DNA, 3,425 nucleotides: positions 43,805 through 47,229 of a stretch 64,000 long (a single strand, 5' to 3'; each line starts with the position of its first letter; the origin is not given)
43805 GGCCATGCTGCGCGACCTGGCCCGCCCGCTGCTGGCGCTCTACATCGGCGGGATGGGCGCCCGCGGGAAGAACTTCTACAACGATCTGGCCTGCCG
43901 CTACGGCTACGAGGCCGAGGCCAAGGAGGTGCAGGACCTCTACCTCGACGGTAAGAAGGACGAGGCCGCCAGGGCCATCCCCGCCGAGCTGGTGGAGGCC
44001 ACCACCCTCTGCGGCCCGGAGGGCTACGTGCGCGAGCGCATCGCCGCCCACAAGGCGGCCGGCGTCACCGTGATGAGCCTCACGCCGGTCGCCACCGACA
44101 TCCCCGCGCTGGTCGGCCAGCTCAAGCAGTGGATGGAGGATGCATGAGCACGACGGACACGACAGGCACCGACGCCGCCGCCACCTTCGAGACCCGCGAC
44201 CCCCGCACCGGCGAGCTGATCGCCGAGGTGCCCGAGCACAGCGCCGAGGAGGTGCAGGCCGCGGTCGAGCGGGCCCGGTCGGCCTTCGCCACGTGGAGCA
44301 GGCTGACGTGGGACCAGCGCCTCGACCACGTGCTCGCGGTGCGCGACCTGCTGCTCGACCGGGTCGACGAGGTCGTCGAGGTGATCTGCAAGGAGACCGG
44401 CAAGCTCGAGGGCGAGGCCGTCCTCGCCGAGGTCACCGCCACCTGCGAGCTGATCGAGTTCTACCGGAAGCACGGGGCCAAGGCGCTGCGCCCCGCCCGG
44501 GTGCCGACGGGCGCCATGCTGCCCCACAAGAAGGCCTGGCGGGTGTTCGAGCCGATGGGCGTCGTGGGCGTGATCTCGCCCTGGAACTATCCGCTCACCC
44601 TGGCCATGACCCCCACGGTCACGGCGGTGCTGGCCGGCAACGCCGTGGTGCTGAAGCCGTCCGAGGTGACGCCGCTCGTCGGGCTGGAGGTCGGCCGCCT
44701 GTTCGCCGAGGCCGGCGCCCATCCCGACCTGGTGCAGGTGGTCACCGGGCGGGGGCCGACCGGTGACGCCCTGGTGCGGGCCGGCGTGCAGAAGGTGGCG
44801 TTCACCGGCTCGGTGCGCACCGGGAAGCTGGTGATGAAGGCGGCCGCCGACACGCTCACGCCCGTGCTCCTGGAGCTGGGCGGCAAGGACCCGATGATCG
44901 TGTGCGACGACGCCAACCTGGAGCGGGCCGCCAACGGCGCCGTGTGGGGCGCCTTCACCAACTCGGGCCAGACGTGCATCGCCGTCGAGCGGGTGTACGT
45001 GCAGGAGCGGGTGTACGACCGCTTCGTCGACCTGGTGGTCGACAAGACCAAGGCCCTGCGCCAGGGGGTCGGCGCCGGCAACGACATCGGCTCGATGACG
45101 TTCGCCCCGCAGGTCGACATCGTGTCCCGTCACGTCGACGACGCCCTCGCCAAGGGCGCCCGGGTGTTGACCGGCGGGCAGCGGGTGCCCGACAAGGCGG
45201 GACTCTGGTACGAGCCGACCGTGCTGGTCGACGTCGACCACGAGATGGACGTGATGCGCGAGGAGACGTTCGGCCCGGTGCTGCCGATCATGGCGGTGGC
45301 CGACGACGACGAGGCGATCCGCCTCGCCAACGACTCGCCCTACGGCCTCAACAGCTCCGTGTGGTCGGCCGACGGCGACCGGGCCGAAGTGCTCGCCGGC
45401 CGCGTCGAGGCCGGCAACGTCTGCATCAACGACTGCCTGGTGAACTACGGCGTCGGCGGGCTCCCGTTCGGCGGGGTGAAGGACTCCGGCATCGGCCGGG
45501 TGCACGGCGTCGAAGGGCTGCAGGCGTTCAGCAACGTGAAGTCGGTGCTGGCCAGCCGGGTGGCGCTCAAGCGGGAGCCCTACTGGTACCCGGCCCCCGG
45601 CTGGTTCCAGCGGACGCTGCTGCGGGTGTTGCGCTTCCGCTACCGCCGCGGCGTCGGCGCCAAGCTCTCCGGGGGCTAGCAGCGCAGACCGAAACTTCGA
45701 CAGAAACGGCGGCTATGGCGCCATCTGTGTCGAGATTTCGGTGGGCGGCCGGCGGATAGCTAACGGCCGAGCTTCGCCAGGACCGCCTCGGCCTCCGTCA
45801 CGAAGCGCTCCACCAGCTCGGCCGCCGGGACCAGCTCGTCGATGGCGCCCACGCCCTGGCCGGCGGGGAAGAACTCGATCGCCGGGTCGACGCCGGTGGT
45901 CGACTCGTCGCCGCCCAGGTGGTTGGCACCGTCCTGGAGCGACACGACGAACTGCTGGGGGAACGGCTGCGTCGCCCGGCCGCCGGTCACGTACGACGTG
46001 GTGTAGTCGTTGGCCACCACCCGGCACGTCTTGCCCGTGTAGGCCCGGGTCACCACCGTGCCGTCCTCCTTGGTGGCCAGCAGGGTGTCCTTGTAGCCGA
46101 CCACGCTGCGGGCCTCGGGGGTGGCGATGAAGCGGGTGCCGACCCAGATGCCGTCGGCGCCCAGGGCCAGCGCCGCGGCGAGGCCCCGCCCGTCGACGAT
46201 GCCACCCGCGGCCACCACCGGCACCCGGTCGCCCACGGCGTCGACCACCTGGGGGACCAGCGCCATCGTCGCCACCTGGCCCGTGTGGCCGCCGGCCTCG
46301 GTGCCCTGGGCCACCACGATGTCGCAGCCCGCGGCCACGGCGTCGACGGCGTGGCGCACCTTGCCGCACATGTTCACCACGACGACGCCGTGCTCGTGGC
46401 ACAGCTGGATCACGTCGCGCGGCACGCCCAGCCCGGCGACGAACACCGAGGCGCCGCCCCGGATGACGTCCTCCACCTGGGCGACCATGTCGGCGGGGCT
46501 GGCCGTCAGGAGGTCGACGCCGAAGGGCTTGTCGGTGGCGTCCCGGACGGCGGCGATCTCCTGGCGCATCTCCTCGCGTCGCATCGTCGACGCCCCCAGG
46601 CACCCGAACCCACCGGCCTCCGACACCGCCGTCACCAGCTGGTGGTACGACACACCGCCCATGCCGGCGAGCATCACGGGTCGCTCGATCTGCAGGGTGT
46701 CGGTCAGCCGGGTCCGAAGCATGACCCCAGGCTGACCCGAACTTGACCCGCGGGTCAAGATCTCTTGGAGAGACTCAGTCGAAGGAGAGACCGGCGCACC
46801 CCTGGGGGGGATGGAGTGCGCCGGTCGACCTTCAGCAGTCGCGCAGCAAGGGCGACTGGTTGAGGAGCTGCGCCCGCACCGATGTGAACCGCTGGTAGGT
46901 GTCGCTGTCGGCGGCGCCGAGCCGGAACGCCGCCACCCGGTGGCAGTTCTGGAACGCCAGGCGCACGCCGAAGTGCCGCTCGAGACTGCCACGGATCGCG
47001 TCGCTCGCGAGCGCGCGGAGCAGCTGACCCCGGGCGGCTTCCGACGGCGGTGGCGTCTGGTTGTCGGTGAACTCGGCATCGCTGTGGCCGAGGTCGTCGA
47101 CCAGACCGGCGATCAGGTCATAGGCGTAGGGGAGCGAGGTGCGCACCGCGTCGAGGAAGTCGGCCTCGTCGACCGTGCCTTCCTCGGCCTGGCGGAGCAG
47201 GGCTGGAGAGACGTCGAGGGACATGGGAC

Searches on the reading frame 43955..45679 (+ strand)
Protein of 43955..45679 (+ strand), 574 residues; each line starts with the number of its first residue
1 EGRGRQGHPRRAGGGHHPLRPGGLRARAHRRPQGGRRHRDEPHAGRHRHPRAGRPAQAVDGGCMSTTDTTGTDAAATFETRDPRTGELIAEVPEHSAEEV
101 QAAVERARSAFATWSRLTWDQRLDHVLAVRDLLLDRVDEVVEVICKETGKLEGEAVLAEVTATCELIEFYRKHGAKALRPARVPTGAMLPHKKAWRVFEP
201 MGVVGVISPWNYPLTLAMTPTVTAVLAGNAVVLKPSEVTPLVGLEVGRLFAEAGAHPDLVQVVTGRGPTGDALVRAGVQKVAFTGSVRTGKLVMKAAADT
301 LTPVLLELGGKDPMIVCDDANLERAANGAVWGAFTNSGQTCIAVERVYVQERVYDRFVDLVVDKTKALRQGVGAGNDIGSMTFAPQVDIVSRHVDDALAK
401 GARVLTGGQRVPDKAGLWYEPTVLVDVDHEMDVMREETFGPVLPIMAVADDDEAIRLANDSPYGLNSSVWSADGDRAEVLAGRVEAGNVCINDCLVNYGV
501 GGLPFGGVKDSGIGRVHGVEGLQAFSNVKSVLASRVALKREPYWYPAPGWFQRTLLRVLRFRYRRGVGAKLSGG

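Call 14: search_protein_families(library=pfam, proteins=[window:43955-45679:+])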
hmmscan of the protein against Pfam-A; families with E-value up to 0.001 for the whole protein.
window:43955-45679:+ (574 aa): 1 family
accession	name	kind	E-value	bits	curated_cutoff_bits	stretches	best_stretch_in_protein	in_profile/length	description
PF00171.27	Aldedh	-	1.4e-145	485.9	23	1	76-531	7-461/461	Aldehyde dehydrogenase family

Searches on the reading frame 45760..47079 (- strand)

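Call 14: search_protein_families(library=pfam, proteins=[window:45760-47079:-])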
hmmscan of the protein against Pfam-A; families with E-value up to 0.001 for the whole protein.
window:45760-47079:- (439 aa): 3 families
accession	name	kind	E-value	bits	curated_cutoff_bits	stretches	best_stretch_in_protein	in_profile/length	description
PF03060.21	NMO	-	1.4e-61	209.1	28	1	123-428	2-330/331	Nitronate monooxygenase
PF00478.31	IMPDH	-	1.3e-09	38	25.6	1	118-246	20-144/345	IMP dehydrogenase / GMP reductase domain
PF01070.24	FMN_dh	-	6.7e-09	35.7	24.9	1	240-328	228-316/350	FMN-dependent dehydrogenase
